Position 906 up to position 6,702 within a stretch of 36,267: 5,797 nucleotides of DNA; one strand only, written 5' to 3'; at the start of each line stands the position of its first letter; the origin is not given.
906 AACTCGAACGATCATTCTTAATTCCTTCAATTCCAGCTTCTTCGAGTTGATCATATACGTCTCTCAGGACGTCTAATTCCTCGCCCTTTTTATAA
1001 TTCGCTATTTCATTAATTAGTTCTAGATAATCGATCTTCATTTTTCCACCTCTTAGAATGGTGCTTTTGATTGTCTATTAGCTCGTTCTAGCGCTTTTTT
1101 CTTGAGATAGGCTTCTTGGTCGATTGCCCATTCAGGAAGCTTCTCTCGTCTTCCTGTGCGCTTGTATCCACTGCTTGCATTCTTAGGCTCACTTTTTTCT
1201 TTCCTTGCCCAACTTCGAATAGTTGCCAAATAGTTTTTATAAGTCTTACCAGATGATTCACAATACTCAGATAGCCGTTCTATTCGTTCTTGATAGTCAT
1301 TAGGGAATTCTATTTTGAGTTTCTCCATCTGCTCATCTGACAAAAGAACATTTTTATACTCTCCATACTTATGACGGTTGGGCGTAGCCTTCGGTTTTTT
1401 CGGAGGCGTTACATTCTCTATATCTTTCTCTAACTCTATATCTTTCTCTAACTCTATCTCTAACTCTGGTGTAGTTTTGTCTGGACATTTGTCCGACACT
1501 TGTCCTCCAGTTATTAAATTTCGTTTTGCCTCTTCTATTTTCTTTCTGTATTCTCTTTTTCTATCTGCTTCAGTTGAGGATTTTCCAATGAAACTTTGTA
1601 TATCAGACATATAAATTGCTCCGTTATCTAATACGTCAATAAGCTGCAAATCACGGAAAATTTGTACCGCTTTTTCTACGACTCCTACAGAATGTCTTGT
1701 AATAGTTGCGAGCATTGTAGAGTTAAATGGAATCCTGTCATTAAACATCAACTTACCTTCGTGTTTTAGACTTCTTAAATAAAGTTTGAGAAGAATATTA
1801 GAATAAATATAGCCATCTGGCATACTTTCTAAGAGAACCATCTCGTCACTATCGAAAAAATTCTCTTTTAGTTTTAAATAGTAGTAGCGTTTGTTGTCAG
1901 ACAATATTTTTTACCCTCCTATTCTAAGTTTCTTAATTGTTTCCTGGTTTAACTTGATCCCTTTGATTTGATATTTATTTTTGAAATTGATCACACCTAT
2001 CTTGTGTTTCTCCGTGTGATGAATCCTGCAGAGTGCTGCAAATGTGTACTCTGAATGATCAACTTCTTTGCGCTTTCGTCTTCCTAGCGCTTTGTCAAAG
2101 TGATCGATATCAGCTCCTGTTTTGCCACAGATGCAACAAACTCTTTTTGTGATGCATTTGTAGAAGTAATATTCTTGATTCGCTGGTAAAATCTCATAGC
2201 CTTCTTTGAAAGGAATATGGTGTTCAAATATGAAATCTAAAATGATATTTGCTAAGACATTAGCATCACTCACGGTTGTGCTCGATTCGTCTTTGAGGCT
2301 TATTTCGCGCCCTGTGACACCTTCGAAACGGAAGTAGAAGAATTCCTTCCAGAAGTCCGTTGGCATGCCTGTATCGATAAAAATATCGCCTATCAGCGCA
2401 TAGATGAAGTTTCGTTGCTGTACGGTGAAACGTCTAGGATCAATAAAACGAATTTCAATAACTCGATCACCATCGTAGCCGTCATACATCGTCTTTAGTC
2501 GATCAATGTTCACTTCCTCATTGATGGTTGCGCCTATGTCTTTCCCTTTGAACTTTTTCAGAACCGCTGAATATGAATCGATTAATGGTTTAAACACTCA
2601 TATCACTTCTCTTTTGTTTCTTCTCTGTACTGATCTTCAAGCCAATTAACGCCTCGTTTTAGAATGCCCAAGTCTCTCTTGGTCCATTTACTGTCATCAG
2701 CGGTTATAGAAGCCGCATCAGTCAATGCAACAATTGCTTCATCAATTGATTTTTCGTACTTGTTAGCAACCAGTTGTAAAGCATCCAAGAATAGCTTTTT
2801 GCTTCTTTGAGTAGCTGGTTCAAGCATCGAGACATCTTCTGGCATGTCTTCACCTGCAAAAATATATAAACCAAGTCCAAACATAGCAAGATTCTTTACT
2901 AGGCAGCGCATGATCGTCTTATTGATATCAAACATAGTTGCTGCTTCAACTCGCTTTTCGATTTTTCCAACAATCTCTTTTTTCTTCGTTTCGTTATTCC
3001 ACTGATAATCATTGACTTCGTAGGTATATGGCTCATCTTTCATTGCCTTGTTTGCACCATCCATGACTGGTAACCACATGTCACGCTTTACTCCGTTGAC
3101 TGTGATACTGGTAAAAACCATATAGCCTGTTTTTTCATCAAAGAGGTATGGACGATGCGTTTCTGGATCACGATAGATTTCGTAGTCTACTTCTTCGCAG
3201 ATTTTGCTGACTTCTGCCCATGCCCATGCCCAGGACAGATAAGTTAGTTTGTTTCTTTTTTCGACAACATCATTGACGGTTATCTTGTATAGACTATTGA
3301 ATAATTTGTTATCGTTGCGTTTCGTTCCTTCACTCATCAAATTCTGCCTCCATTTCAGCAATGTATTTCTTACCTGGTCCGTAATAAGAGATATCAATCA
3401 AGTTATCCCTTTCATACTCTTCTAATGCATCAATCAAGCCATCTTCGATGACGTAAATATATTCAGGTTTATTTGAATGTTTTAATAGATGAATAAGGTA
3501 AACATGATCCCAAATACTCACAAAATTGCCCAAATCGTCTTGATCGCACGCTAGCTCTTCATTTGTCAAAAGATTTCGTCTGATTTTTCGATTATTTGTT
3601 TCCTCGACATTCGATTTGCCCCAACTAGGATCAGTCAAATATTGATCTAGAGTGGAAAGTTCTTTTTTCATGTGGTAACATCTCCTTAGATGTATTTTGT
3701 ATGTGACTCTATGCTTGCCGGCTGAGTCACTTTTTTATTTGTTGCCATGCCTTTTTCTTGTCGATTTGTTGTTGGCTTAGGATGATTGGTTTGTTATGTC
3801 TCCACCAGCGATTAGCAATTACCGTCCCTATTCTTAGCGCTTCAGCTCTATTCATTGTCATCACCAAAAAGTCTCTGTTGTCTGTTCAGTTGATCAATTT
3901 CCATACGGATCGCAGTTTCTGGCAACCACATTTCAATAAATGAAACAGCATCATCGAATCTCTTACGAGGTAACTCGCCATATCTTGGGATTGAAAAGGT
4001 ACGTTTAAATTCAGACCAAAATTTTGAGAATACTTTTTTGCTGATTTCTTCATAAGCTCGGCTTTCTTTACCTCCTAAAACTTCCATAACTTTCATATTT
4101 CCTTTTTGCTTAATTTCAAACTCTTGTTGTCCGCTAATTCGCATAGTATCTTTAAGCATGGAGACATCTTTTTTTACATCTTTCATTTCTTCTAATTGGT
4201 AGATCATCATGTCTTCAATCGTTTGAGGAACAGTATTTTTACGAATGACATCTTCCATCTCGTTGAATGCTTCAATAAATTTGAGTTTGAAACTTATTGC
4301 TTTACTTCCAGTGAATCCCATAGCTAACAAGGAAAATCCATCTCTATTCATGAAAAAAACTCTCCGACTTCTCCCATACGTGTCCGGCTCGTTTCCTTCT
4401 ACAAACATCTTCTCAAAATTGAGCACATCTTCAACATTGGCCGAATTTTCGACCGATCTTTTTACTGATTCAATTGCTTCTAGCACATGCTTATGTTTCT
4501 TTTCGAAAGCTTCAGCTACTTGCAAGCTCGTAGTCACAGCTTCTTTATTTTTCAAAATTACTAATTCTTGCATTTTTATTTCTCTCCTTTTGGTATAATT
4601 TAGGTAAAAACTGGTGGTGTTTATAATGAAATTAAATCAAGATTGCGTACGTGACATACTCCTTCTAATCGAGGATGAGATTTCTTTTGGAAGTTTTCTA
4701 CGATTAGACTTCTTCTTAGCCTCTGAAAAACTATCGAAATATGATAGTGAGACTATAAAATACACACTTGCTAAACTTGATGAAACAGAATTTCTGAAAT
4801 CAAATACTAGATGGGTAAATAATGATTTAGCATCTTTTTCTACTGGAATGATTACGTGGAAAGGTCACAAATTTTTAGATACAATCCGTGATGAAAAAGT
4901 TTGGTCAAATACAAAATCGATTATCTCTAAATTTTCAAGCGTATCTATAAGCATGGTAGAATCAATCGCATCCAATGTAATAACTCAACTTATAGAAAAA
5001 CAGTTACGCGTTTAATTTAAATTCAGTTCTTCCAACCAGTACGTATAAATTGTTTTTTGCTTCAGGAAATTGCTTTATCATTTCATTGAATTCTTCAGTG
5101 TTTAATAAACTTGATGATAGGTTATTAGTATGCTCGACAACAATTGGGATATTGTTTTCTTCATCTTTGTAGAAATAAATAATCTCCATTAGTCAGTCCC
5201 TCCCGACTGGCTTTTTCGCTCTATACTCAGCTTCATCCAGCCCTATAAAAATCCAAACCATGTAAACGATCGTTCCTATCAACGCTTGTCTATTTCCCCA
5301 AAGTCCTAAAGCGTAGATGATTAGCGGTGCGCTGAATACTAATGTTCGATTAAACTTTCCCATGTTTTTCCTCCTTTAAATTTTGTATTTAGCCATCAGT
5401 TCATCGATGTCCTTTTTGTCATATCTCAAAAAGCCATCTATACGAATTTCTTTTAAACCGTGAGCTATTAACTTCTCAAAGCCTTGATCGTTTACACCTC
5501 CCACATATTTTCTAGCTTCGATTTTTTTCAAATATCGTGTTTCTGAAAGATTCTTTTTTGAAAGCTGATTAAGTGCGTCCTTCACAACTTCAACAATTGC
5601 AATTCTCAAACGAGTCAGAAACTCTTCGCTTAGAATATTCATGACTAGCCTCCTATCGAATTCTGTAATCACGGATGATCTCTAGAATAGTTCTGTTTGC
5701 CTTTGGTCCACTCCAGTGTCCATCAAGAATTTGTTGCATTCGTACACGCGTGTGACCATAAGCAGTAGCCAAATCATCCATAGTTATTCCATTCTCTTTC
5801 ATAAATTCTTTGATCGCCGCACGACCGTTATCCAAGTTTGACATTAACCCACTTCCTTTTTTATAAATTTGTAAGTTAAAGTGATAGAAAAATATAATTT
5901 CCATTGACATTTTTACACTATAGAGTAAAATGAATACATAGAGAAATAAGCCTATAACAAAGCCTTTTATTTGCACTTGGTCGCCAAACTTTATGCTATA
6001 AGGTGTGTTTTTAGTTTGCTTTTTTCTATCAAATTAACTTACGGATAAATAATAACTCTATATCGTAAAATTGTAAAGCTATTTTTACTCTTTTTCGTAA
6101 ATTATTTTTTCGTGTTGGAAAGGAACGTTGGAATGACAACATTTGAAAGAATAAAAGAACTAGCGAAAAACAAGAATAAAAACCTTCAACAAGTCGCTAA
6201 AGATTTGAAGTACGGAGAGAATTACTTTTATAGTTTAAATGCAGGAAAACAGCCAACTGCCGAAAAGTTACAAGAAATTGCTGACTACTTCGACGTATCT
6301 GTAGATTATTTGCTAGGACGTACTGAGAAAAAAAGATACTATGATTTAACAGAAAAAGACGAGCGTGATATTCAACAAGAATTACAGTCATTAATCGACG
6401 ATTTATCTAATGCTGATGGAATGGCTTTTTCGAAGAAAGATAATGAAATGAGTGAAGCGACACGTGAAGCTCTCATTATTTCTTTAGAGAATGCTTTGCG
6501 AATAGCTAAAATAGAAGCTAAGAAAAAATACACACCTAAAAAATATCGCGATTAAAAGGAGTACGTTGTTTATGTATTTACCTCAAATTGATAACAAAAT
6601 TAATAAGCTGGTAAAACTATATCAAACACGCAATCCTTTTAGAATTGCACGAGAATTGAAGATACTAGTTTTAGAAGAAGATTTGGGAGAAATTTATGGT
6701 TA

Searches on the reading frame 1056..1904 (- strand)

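Call 101: search_protein_families(library=pfam, proteins=[window:1056-1904:-], max_evalue=0.001)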
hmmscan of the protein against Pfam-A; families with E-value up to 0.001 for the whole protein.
window:1056-1904:- (283 aa): 1 family
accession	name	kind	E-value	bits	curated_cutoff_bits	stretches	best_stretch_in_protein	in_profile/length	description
PF09681.16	Phage_rep_org_N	-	9.8e-36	122.8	23.3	1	9-123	1-117/121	N-terminal phage replisome organiser (Phage_rep_org_N)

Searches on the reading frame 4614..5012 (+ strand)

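Call 101: search_protein_families(library=pfam, proteins=[window:4614-5012:+], max_evalue=0.001)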
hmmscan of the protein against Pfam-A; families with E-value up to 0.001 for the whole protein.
window:4614-5012:+ (133 aa): 1 family
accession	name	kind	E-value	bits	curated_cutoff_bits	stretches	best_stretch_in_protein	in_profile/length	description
PF10711.15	DUF2513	-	8.2e-25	87.5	29.6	1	6-110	1-99/100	Hypothetical protein (DUF2513)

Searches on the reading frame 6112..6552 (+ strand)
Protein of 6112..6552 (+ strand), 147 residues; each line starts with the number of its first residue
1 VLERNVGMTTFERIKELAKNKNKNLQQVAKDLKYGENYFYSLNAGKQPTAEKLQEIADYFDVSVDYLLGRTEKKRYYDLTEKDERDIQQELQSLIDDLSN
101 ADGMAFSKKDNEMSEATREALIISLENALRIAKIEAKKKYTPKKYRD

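Call 101: search_protein_families(library=pfam, proteins=[window:6112-6552:+], max_evalue=0.001)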
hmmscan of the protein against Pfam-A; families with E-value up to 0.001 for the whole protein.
window:6112-6552:+ (147 aa): 3 families
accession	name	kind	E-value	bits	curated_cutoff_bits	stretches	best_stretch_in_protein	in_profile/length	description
PF12844.13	HTH_19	-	9.1e-06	25.9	30.2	1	12-68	2-59/64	Helix-turn-helix domain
PF01381.28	HTH_3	-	1.9e-05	25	23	1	14-67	1-55/55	Helix-turn-helix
PF13443.12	HTH_26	-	6.6e-05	23.5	22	1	13-69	1-59/63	Cro/C1-type HTH DNA-binding domain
